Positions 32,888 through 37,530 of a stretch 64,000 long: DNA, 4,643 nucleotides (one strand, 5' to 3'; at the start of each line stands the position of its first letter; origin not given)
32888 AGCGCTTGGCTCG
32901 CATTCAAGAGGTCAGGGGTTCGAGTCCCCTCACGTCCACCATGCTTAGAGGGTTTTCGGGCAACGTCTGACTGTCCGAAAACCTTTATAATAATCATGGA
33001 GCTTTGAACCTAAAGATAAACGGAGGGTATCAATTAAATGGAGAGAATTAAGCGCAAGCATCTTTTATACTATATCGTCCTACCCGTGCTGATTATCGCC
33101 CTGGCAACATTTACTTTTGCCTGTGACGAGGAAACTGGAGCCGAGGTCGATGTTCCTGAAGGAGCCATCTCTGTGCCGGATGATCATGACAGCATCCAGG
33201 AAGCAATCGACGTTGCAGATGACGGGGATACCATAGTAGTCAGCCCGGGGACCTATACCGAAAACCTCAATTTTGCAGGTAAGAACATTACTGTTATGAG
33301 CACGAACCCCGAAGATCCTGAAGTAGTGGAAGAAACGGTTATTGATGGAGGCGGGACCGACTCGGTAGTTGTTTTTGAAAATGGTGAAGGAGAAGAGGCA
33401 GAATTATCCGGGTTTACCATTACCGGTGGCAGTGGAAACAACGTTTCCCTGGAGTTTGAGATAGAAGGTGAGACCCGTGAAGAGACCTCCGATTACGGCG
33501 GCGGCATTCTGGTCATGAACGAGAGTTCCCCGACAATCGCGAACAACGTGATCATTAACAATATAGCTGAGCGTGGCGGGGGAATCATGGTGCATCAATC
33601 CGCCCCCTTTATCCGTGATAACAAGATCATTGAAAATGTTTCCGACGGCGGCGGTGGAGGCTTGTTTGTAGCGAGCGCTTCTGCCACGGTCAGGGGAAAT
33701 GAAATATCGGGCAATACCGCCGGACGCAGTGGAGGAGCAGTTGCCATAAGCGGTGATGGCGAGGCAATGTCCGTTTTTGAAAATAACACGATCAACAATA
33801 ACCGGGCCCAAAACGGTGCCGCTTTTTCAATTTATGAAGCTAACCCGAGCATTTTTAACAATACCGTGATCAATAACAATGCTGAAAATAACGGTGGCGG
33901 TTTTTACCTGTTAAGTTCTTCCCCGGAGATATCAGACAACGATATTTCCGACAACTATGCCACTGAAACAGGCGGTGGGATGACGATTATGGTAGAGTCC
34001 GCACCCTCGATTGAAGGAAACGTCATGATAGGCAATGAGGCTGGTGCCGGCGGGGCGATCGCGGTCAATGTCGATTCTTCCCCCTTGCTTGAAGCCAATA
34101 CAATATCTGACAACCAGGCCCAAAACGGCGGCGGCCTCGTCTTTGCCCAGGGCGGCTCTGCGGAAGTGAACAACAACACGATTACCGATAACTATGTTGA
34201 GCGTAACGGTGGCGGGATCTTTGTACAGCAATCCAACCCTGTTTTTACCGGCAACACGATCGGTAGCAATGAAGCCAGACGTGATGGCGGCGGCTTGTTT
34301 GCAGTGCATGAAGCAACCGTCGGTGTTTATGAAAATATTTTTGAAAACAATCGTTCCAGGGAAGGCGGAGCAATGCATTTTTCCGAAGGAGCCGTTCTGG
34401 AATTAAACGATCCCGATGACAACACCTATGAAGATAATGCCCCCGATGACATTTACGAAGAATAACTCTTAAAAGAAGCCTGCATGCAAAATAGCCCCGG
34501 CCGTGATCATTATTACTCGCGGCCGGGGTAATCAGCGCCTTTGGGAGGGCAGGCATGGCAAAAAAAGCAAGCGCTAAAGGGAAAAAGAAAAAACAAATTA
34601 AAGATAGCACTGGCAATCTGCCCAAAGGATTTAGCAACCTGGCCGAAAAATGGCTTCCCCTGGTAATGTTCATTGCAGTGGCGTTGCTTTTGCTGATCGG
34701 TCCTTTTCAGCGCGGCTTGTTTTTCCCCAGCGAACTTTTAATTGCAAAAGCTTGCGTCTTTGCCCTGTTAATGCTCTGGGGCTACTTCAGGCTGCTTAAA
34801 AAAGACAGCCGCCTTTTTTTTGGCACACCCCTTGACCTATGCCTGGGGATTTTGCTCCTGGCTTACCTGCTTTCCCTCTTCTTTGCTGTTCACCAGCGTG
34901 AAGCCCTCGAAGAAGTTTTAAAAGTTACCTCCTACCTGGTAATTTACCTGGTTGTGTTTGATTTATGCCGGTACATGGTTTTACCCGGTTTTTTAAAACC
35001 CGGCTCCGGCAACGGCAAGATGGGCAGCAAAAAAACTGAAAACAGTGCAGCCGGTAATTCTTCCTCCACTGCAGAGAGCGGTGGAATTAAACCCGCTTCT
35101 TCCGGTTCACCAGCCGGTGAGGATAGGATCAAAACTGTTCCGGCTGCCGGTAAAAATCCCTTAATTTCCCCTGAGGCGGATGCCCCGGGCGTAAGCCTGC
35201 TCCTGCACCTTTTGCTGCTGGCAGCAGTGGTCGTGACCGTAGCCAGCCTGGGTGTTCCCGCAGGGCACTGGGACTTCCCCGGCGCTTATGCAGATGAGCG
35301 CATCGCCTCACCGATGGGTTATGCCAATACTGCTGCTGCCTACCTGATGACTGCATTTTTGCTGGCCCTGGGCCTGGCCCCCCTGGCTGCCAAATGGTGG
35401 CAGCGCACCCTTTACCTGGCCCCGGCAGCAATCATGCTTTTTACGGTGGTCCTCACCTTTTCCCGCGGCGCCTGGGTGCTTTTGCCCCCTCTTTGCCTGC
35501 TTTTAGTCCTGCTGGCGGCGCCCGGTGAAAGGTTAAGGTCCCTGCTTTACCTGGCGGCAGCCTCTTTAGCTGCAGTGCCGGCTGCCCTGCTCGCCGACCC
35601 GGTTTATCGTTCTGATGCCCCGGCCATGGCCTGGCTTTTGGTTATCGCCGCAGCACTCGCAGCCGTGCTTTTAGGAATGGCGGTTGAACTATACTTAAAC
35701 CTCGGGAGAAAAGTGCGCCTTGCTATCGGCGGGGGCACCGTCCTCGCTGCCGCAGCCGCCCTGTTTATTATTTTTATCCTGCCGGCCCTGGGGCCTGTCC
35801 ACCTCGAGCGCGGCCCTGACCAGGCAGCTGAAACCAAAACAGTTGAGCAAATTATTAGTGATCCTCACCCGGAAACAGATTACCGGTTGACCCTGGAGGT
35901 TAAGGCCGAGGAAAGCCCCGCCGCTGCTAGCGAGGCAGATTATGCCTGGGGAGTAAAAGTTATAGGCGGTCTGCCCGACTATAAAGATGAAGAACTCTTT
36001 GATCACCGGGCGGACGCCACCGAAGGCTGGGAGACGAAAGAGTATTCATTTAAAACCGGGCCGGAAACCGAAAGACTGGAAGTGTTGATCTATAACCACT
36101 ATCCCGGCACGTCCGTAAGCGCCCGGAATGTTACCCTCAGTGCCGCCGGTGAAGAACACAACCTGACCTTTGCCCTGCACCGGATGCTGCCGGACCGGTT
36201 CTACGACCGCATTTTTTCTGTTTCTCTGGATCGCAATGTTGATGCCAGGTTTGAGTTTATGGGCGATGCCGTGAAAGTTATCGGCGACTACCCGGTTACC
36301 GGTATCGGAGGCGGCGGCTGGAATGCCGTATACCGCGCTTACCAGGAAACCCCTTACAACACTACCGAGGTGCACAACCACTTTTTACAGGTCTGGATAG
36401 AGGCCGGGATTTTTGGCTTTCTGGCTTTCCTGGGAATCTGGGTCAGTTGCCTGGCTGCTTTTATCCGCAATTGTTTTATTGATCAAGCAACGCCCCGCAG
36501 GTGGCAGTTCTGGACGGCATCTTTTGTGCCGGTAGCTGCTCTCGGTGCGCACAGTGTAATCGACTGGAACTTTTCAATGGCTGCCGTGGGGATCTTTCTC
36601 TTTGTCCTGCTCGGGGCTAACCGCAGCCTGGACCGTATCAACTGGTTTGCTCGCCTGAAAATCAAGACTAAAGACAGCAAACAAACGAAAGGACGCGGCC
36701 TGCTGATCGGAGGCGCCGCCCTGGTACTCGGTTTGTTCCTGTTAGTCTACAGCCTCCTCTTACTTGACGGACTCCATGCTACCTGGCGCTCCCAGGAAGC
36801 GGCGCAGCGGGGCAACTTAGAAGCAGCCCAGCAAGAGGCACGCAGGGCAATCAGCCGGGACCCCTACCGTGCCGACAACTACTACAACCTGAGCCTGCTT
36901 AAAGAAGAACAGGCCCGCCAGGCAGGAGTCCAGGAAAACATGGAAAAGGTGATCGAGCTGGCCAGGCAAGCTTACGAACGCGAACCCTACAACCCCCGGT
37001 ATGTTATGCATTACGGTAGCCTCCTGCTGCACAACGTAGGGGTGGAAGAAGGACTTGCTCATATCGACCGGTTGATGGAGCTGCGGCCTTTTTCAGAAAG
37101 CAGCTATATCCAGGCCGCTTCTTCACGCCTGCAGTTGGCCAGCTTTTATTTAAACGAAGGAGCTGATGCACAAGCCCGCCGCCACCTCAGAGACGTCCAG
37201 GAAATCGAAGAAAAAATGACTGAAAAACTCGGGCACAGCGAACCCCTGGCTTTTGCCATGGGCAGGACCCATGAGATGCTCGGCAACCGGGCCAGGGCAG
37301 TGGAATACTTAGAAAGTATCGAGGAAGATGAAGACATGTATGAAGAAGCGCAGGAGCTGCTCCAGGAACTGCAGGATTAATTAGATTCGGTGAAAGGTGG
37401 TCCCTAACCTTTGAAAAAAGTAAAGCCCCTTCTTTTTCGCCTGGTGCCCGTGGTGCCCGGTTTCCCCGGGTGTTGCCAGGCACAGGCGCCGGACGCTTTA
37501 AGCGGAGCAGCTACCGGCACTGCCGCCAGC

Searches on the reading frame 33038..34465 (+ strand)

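Call 59: search_protein_families(library=pfam, proteins=[window:33038-34465:+], max_evalue=0.00001)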
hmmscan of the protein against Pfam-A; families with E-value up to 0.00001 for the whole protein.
window:33038-34465:+ (475 aa): 2 families
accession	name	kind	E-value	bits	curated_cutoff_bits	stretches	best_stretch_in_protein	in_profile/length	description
PF13229.12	Beta_helix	-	1.1e-25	90.5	25.9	3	192-336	13-141/158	Right handed beta helix region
PF05048.19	NosD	-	2e-17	63.8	23.6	2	299-439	47-173/212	Periplasmic copper-binding protein (NosD)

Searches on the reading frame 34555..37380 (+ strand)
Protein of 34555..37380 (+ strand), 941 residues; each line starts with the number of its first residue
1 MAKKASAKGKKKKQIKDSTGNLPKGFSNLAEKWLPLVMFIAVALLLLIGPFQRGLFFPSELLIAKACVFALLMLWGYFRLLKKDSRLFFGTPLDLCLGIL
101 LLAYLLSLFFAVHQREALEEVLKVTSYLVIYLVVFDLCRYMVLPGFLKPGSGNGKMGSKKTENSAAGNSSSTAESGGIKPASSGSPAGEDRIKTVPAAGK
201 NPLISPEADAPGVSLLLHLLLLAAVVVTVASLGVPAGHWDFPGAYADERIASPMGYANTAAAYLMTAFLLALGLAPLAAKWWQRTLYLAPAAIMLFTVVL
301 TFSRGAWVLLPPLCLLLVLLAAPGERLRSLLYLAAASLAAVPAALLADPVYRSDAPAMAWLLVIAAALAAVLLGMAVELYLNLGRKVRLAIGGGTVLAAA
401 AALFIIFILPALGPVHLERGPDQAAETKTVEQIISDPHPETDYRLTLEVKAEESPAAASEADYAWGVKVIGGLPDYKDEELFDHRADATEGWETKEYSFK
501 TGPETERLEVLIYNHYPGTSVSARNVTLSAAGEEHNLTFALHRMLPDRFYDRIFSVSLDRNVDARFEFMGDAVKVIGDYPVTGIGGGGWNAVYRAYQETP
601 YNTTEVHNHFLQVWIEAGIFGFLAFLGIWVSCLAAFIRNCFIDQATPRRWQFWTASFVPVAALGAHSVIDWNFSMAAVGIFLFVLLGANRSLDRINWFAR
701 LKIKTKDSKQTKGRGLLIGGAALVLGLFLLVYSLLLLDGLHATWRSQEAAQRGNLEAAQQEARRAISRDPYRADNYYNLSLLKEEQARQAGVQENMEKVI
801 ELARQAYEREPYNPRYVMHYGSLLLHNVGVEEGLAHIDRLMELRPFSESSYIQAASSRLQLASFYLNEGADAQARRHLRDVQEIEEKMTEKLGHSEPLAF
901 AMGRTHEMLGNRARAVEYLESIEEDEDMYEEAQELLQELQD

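Call 25: find_encoding_contigs(protein=window:34555-37380:+, flank=10000, max_places=1)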
Protein window:34555-37380:+ (941 aa): no gene with exactly this product is on record in the collection.

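Call 59: search_protein_families(library=pfam, proteins=[window:34555-37380:+], max_evalue=0.00001)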
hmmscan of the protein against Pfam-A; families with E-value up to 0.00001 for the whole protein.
window:34555-37380:+ (941 aa): 1 family
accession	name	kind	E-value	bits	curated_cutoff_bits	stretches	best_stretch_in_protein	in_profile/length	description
PF04932.20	Wzy_C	-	4.3e-12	46.5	31.7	1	556-626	75-149/149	O-Antigen ligase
